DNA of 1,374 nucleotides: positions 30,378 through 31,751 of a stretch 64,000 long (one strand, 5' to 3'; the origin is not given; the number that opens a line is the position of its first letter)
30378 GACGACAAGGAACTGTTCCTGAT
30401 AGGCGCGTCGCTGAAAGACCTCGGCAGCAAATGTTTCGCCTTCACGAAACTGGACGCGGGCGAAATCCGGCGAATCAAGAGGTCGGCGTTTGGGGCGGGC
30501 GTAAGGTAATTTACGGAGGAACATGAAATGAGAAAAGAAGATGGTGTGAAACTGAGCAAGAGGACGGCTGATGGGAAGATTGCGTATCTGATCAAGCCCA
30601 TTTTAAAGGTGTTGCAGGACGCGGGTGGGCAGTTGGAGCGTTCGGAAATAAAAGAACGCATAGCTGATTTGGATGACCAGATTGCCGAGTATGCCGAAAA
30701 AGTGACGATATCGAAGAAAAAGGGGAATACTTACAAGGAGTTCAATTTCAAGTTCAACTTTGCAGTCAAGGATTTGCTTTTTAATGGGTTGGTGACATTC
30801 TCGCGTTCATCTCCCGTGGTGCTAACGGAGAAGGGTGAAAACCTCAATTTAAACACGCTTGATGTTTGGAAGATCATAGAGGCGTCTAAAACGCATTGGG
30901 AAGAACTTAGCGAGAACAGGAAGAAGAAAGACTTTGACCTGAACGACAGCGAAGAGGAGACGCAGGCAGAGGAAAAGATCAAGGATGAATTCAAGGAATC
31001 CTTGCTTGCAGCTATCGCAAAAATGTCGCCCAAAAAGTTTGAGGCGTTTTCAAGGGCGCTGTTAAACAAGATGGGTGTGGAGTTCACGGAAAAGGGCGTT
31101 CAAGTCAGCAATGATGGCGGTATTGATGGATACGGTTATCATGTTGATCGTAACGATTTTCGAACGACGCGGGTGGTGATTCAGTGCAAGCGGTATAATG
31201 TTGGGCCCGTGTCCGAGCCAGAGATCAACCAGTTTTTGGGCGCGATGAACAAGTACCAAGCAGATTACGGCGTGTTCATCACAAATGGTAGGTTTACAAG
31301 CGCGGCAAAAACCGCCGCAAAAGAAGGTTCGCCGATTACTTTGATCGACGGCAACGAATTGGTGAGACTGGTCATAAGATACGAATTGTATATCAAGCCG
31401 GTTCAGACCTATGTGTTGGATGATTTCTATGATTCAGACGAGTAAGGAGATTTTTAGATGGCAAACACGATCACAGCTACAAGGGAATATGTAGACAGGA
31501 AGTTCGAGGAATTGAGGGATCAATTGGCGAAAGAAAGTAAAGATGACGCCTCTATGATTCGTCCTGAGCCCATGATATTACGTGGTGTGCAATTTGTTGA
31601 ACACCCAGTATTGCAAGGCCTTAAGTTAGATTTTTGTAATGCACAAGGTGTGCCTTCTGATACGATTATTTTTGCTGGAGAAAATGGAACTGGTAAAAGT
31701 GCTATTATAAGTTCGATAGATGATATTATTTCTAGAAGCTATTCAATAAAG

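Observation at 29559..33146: Three-gene operon RhuM/PLD-like, Mrr-like nuclease, ABC-ATPase::TOPRIM: candidate composite or undescribed defence module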

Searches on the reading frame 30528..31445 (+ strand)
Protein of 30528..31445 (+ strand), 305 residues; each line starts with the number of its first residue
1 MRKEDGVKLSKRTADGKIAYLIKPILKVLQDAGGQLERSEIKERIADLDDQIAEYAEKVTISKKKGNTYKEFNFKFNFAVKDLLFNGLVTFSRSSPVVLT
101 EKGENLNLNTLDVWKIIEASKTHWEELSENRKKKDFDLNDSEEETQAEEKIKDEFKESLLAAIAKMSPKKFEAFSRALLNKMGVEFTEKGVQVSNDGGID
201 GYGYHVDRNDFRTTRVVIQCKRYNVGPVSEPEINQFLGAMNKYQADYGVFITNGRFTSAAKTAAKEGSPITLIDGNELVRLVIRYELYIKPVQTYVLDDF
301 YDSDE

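Call 3: search_protein_families(library=pfam, proteins=[window:30528-31445:+], max_evalue=0.01)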
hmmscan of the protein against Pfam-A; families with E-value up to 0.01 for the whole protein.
window:30528-31445:+ (305 aa): 5 families
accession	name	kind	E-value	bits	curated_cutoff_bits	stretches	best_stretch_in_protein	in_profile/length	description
PF04471.18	Mrr_cat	-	3.7e-32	111.3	21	1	163-281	1-114/115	Restriction endonuclease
PF22722.2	NA-iREase1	-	4.5e-14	52.8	27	1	171-279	1-105/106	NACHT-associated inactive Restriction Endonuclease 1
PF14338.12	Mrr_N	-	2.3e-11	44.1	29.5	1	21-106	4-84/87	Mrr N-terminal domain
PF13156.12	Mrr_cat_2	-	1.4e-06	28.6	22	1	194-287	27-119/127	Restriction endonuclease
PF21822.3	Phage_TAC_15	-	0.0017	19.3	22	0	141-194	38-88/127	Phage tail assembly chaperone protein, TAC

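Call 4: search_protein_families(library=padloc, proteins=[window:30528-31445:+], max_evalue=0.01)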
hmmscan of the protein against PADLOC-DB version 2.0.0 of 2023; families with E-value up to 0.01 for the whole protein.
window:30528-31445:+ (305 aa): 6 families
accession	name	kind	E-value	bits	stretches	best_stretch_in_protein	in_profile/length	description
PDLC04796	PDC-S02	-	7.3e-25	85.7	1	138-297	215-372/390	-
PDLC04819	PDC-S02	-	7e-24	82.7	1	111-285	140-309/334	-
PDLC03657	mREase_IV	-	2.7e-20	70.9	1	145-289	151-298/317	Type IV methyl-directed restriction enzyme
PDLC04806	PDC-S02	-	1.5e-18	65.2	1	141-284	160-302/324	-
PDLC04815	PDC-S02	-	5.6e-10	37.1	1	122-283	158-319/346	-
PDLC03663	mREase_IV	-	5e-09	33.4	1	163-282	409-523/544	Type IV methyl-directed restriction enzyme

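Call 5: search_protein_families(library=ncbifam, proteins=[window:30528-31445:+], max_evalue=0.01)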
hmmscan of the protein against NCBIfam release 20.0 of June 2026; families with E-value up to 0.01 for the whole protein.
window:30528-31445:+ (305 aa): 0 families

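Call 68: find_homologous_proteins(query=window:30528-31442:+, max_evalue=1e-10)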
Query window:30528-31442:+ (305 aa): 2130 proteins with E <= 1e-10 among 3464 candidates; the best 120 are listed.
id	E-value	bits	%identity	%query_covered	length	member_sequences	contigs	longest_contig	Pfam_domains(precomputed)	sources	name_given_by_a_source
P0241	2.4e-196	668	100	100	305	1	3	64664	PF13156.13,PF14338.13,PF22722.3,PF04471.19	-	-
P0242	1.5e-191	653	98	100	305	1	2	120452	PF14338.13,PF22722.3,PF04471.19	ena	-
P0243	5.8e-190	648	97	100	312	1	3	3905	PF13156.13,PF14338.13,PF22722.3,PF04471.19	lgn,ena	-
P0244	7.3e-189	644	95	100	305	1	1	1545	PF14338.13,PF22722.3,PF04471.19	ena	-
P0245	6.1e-184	628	94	100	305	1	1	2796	PF13156.13,PF14338.13,PF22722.3,PF04471.19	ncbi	-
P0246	1.3e-183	627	97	96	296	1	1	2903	PF14338.13,PF22722.3,PF04471.19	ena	-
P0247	5.6e-182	621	92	100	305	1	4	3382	PF13156.13,PF14338.13,PF22722.3,PF04471.19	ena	-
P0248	2.1e-181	619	93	100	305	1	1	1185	PF14338.13,PF22722.3,PF04471.19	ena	-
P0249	9.9e-181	617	92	100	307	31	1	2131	PF14338.13,PF22722.3,PF04471.19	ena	-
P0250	9.4e-178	607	91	100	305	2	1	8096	PF14338.13,PF22722.3,PF04471.19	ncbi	-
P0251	4.0e-177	605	90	100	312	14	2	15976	PF14338.13,PF22722.3,PF04471.19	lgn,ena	-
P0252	4.9e-176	602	90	100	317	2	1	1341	PF14338.13,PF22722.3,PF04471.19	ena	-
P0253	4.7e-175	599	90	100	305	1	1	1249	PF14338.13,PF22722.3,PF04471.19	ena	-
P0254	6.9e-175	598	90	100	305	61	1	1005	PF14338.13,PF22722.3,PF04471.19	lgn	-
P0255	9.7e-175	598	90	100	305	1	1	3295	PF14338.13,PF22722.3,PF04471.19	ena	-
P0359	1.7e-152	525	81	98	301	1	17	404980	PF14338.13,PF22722.3,PF04471.19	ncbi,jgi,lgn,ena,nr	ncbi:MAG: Mrr restriction system protein [Ruminococcaceae bacterium]|nr:Mrr restriction system prote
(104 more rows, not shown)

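Call 69: find_encoding_contigs(protein=P0242, flank=7000, max_places=2)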
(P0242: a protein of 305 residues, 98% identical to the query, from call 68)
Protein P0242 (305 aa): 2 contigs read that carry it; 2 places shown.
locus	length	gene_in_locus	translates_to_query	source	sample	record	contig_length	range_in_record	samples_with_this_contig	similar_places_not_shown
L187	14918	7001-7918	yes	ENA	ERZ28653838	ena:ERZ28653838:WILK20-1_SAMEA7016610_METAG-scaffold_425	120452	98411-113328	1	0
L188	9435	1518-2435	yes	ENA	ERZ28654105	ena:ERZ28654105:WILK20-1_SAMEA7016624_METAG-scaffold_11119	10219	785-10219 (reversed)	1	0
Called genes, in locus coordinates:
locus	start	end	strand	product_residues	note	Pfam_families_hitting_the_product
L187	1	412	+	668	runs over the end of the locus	-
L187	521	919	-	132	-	PF01842:ACT (weak), PF19571:ACT_8, PF22629:ACT_AHAS_ss (faint)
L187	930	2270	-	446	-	PF00501:AMP-binding, PF14535:AMP-binding_C_2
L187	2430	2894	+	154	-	PF00885:DMRL_synthase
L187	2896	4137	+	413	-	PF00365:PFK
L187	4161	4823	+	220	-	-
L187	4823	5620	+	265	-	PF03819:MazG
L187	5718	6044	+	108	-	-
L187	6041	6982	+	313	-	PF10543:ORF6N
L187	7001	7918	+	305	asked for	PF14338:Mrr_N, PF04471:Mrr_cat, PF22722:NA-iREase1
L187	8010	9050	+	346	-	PF07728:AAA_5 (faint), PF12774:AAA_6 (weak), PF00004:AAA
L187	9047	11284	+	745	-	PF00082:Peptidase_S8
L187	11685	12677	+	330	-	PF09994:T6SS_Tle1-like_cat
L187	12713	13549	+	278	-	-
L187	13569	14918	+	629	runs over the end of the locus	PF01555:N6_N4_Mtase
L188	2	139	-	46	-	?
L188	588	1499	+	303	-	PF13310:Virulence_RhuM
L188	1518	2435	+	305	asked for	PF14338:Mrr_N, PF04471:Mrr_cat, PF22722:NA-iREase1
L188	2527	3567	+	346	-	PF07728:AAA_5 (faint), PF12774:AAA_6 (weak), PF00004:AAA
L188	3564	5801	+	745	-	PF00082:Peptidase_S8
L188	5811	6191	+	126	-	-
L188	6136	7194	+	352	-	PF09994:T6SS_Tle1-like_cat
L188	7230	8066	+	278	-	-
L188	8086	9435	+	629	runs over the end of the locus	PF01555:N6_N4_Mtase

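Call 70: find_encoding_contigs(protein=P0359, flank=6000, max_places=6)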
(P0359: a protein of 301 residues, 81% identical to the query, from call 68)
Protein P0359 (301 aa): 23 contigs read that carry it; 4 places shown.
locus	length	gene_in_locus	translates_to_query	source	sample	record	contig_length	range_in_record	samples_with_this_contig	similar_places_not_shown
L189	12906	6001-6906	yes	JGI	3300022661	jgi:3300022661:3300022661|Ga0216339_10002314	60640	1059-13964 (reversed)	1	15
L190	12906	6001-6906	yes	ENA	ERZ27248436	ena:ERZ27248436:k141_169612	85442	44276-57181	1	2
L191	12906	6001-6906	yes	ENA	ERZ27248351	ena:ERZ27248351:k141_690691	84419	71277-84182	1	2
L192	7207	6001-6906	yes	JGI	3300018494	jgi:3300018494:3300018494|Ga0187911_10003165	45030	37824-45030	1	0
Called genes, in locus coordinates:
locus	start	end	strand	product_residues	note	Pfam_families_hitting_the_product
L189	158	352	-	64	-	-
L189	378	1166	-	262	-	-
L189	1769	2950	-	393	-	PF00817:IMS, PF11799:IMS_C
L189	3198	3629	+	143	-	PF12844:HTH_19, PF13560:HTH_31, PF20432:Xre-like-HTH (weak), PF24250:HVO_2718 (weak), PF01381:HTH_3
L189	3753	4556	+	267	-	-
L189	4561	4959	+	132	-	PF08797:HIRAN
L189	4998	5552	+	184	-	PF06114:Peptidase_M78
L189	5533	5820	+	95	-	-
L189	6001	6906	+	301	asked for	PF14338:Mrr_N, PF04471:Mrr_cat, PF22722:NA-iREase1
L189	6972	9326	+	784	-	PF04313:HSDR_N (faint), PF13588:HSDR_N_2 (weak), PF00270:DEAD, PF04851:ResIII, PF13872:AAA_34 (faint), PF18766:SWI2_SNF2, PF08463:EcoEI_R_C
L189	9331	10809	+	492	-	PF12161:HsdM_N, PF05175:MTS (faint), PF02384:N6_Mtase, PF07669:Eco57I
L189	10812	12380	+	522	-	PF01420:Methylase_S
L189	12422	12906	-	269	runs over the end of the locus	PF13495:Phage_int_SAM_4, PF00589:Phage_integrase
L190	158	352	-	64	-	-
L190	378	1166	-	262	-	-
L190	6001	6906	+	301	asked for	PF14338:Mrr_N, PF04471:Mrr_cat, PF22722:NA-iREase1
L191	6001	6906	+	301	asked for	PF14338:Mrr_N, PF04471:Mrr_cat, PF22722:NA-iREase1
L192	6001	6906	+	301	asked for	PF14338:Mrr_N, PF04471:Mrr_cat, PF22722:NA-iREase1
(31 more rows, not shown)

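Call 75: search_protein_families(library=phrogs, proteins=[window:30528-31442:+], max_evalue=0.001)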
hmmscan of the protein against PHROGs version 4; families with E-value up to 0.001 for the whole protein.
window:30528-31442:+ (305 aa): 4 families
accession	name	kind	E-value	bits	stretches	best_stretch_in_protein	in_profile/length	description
phrog_19856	-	unknown function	4.2e-13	50.4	1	161-289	66-185/192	-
phrog_33422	-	unknown function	4e-06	27.4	1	182-276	120-213/220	-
phrog_729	-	other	8e-05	22.8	1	154-260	140-245/277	cold shock protein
phrog_17577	-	DNA, RNA and nucleotide metabolism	0.00086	19.7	0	162-265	80-176/210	restriction endonuclease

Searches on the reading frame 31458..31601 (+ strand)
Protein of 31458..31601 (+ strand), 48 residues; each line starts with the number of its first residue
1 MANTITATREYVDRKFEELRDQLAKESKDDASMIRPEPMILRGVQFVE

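Call 63: search_protein_families(library=pfam, proteins=[window:31458-31601:+], max_evalue=5)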
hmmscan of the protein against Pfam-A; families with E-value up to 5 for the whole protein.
window:31458-31601:+ (48 aa): 1 family
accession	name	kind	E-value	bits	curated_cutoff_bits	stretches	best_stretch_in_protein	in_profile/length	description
PF21240.2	Nup98_GLEBS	-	0.16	12.5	27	1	5-20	20-35/39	Nup98, Gle2-binding sequence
